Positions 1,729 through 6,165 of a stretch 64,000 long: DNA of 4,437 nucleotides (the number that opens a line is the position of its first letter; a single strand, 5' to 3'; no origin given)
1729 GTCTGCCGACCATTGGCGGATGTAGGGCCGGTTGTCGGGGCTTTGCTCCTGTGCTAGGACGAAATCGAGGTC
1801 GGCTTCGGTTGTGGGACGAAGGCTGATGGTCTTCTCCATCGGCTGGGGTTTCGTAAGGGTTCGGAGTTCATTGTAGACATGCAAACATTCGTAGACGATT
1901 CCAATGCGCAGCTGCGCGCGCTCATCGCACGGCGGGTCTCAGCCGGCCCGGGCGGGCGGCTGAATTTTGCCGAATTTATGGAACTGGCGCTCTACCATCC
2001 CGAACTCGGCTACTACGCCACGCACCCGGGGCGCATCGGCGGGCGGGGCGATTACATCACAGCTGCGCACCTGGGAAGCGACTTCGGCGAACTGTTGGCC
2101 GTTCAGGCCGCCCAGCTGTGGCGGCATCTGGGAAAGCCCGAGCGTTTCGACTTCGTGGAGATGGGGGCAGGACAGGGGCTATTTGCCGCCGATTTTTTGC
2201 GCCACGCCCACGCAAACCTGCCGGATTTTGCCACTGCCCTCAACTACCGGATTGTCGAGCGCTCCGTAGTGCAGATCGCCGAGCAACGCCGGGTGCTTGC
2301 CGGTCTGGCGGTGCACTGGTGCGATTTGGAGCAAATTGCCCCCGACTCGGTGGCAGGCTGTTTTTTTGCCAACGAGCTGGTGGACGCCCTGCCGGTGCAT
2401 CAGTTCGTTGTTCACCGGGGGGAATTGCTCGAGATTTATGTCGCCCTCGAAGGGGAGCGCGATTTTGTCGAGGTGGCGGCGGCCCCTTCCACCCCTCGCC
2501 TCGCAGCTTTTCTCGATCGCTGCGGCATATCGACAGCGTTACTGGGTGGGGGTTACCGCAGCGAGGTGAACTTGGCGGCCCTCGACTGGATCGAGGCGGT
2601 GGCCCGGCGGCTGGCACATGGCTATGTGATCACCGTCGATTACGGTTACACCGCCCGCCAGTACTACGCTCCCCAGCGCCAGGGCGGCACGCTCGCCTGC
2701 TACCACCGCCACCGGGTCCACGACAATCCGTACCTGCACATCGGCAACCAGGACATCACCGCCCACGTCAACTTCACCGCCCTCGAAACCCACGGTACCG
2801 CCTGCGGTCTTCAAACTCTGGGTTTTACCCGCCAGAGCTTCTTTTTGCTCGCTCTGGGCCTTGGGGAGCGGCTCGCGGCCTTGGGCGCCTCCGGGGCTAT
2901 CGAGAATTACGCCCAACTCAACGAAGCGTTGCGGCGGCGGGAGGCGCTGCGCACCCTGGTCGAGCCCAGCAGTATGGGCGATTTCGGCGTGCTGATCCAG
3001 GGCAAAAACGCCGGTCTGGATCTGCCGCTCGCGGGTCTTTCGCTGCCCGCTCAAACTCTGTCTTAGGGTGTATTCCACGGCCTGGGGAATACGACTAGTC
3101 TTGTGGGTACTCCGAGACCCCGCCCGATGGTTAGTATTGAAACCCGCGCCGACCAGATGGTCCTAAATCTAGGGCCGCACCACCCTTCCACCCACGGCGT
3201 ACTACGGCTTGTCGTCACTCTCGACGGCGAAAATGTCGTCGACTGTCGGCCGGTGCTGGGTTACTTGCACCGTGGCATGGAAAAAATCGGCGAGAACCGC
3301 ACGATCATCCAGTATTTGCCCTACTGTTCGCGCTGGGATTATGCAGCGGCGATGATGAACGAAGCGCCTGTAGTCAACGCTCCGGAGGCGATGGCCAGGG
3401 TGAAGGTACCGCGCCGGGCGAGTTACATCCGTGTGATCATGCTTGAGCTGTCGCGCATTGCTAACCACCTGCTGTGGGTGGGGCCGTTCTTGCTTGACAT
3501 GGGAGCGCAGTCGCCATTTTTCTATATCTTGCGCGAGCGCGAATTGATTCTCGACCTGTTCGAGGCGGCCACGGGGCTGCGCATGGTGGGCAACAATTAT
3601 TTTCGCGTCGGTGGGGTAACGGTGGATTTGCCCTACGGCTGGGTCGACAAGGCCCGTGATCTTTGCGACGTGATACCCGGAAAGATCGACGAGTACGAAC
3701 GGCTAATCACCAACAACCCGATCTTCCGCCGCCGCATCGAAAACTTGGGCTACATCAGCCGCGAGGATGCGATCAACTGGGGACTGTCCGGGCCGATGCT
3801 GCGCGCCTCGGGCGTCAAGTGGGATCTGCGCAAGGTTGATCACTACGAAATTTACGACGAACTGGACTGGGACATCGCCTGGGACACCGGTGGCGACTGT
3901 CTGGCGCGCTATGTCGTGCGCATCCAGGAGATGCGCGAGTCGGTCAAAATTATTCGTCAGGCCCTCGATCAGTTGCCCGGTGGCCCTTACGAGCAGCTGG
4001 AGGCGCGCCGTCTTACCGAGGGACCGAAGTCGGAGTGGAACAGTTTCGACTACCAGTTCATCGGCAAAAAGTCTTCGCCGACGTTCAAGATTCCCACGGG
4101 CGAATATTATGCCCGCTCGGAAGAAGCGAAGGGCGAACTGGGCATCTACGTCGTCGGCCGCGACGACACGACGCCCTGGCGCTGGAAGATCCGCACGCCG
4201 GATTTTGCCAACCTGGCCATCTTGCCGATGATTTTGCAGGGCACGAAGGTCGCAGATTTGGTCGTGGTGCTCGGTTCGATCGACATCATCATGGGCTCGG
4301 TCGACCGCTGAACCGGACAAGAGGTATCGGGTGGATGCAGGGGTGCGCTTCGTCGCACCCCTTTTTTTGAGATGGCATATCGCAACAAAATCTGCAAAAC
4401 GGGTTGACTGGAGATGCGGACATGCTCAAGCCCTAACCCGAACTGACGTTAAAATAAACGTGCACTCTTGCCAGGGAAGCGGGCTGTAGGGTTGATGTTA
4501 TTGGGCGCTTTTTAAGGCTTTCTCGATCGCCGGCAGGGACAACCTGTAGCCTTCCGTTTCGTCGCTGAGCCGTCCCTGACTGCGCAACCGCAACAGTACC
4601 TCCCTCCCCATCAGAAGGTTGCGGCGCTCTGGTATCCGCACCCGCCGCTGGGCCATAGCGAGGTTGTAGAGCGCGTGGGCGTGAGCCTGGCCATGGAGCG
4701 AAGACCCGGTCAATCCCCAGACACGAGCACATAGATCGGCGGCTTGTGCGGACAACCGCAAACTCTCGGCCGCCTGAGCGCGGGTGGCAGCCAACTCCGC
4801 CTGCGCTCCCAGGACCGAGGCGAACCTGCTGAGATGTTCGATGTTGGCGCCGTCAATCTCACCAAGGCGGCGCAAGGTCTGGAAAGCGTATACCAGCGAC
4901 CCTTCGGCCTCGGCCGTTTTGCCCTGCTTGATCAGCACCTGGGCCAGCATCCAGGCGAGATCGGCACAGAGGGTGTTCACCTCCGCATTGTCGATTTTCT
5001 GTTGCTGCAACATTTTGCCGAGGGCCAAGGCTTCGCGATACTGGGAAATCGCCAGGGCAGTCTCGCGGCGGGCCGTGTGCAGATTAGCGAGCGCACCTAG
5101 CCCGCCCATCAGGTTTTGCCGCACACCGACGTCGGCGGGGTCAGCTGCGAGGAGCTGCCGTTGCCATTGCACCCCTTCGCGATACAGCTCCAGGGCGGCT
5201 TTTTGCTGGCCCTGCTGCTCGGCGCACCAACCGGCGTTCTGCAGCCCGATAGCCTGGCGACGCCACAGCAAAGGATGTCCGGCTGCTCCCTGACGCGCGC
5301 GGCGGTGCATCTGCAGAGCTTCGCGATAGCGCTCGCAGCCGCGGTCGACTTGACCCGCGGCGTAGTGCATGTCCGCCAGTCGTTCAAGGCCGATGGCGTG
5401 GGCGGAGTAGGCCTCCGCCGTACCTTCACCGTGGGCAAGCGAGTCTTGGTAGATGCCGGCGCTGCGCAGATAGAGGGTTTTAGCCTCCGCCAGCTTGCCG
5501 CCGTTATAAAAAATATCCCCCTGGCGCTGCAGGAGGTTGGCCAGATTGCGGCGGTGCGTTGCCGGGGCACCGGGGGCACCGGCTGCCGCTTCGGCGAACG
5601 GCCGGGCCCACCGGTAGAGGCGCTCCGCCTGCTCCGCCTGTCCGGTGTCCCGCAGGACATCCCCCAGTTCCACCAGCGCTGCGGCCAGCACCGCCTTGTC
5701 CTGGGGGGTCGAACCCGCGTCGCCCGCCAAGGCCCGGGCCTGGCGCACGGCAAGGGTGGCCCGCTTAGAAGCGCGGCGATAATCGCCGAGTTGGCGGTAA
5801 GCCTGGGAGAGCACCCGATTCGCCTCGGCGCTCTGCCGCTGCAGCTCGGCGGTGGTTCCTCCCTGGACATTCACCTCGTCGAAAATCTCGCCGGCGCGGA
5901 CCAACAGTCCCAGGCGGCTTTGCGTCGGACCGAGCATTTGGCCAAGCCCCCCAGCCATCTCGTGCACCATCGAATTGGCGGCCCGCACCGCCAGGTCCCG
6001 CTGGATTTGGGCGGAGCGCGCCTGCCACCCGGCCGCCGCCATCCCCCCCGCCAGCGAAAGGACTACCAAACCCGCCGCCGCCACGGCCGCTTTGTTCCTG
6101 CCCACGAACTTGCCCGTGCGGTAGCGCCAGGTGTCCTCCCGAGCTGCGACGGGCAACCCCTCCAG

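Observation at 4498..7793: ECF43-like sigma factor coupled to a membrane Ser/Thr kinase: phosphorylation-activated sigma in a cyanobacterium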

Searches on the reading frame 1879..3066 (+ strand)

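Call 30: search_protein_families(library=pfam, proteins=[window:1879-3066:+], max_evalue=0.001)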
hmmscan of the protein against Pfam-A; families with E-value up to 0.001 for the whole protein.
window:1879-3066:+ (395 aa): 1 family
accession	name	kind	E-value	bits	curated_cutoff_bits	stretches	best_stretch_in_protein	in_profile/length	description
PF02636.23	Methyltransf_28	-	1.6e-70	237.9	23.3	1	72-317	1-249/249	Putative S-adenosyl-L-methionine-dependent methyltransferase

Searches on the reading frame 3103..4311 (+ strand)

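Call 30: search_protein_families(library=pfam, proteins=[window:3103-4311:+], max_evalue=0.001)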
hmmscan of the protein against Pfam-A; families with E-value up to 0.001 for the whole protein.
window:3103-4311:+ (402 aa): 1 family
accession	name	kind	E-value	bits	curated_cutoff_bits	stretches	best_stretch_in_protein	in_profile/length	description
PF00346.24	Complex1_49kDa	-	6.7e-100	334.1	24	1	132-402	1-271/271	Respiratory-chain NADH dehydrogenase, 49 Kd subunit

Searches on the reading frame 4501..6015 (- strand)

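Call 70: search_protein_families(library=pfam, proteins=[window:4501-6015:-], max_evalue=10)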
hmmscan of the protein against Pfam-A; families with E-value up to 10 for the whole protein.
window:4501-6015:- (505 aa): 14 families
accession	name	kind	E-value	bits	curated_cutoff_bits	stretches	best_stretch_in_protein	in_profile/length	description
PF07719.23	TPR_2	-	7.8e-11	41.7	27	6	257-283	3-29/34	Tetratricopeptide repeat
PF13424.12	TPR_12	-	1.1e-10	42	30.1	4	110-167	2-60/77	Tetratricopeptide repeat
PF13181.12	TPR_8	-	3e-06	27.4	25.7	1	259-287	5-33/34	Tetratricopeptide repeat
PF13374.12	TPR_10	-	2.3e-05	24.7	27.5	3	212-240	7-35/42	Tetratricopeptide repeat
PF21325.3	SHPRH_helical-1st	-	0.0019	18.9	27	2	303-338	24-59/95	E3 ubiquitin-protein ligase SHPRH, first helical domain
PF13176.12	TPR_7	-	0.0023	18.3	27.9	2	306-333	2-29/36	Tetratricopeptide repeat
PF13428.12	TPR_14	-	0.0024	18.8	23.5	2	216-254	3-41/44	Tetratricopeptide repeat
PF00515.34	TPR_1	-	0.0058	16.8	27.8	1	258-281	4-27/34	Tetratricopeptide repeat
PF13431.12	TPR_17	-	0.0062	17.2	24.4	0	112-131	14-33/34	Tetratricopeptide repeat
PF13174.12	TPR_6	-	0.01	16.9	26.3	1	163-185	4-26/33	Tetratricopeptide repeat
PF04212.24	MIT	-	0.015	15.8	30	1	254-290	3-39/66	MIT (microtubule interacting and transport) domain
PF18055.7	RPN6_N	-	0.11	13.3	26.5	1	103-147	27-71/117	26S proteasome regulatory subunit RPN6 N-terminal domain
PF13414.12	TPR_11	-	0.4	10.8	26.8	0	166-184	1-19/42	TPR repeat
PF12895.13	ANAPC3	-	1.1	10.1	27.2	0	58-84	18-44/82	Anaphase-promoting complex, cyclosome, subunit 3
